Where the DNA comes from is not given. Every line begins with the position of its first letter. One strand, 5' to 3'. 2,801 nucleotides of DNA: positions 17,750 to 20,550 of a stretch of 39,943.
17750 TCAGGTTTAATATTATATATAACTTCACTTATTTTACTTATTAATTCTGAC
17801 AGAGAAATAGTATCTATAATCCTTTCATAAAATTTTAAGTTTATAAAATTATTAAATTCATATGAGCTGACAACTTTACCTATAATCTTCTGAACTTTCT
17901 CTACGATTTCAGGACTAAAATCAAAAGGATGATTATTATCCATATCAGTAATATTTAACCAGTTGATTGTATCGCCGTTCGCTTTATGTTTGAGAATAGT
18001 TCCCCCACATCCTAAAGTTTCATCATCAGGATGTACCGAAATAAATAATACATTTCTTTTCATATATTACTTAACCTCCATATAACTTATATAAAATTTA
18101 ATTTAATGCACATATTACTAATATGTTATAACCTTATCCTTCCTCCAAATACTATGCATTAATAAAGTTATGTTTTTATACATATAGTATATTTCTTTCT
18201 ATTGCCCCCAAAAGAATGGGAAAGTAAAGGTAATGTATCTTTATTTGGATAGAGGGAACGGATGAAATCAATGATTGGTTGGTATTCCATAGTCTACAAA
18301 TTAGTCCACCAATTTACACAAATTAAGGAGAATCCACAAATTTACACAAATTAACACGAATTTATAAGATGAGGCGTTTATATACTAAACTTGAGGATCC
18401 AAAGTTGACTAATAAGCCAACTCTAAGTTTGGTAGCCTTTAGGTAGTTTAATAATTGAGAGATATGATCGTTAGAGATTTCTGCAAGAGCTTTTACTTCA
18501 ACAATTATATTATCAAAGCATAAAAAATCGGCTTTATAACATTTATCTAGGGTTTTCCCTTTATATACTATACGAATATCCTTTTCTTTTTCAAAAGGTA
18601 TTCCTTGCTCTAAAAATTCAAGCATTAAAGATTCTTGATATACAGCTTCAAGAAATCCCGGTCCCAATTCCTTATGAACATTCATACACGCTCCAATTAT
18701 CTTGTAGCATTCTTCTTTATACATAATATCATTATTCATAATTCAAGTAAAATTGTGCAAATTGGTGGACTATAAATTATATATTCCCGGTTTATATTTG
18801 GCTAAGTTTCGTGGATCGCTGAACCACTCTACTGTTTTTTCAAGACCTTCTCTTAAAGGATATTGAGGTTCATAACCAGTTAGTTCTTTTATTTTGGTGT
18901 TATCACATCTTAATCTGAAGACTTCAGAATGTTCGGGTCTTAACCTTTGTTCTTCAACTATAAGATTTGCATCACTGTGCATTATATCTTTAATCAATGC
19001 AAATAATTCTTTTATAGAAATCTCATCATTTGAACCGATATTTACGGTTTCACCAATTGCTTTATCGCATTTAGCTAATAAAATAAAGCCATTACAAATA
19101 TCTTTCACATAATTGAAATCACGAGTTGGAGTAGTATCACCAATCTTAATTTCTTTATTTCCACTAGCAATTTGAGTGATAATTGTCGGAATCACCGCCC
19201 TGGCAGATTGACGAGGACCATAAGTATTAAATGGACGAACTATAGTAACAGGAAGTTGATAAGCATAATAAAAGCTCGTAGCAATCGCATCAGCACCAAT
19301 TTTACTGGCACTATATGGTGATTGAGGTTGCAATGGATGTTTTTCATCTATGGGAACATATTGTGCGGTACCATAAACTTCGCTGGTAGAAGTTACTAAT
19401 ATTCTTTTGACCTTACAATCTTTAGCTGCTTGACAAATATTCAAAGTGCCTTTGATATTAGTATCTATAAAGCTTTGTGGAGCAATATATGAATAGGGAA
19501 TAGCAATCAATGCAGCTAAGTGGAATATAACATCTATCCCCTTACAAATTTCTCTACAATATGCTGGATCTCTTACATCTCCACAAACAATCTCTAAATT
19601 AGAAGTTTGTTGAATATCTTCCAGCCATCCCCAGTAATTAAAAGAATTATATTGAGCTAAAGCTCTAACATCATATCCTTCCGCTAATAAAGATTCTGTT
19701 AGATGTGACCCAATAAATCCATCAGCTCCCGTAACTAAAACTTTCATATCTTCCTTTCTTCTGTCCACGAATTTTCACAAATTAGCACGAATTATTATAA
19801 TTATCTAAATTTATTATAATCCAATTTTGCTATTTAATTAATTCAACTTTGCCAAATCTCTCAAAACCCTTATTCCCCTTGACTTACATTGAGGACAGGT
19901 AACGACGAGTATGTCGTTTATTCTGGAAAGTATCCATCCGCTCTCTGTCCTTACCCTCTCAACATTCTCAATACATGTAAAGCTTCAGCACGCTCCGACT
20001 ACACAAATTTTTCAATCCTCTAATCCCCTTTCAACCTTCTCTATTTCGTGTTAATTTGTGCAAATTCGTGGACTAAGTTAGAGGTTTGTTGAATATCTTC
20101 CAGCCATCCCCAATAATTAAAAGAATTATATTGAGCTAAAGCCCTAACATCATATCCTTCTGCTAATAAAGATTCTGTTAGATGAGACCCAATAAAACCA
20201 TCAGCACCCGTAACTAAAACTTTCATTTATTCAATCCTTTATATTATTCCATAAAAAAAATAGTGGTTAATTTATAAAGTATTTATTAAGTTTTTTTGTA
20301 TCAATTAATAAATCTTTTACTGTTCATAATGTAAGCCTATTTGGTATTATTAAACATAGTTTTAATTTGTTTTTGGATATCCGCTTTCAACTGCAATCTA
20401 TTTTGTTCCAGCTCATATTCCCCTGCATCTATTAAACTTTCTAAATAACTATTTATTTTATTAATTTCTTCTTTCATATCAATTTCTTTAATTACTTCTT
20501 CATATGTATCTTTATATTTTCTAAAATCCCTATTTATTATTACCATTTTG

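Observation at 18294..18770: GxxExxY nuclease-fold gene enclosed by inverted phased-motif arrays (REPtron-like unit)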

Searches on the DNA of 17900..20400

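Call 95: search_rna_families(source=window, start=17900, end=20400, threshold=evalue, max_evalue=1)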
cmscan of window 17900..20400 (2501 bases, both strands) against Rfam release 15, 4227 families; matches with E-value up to 1: 0.
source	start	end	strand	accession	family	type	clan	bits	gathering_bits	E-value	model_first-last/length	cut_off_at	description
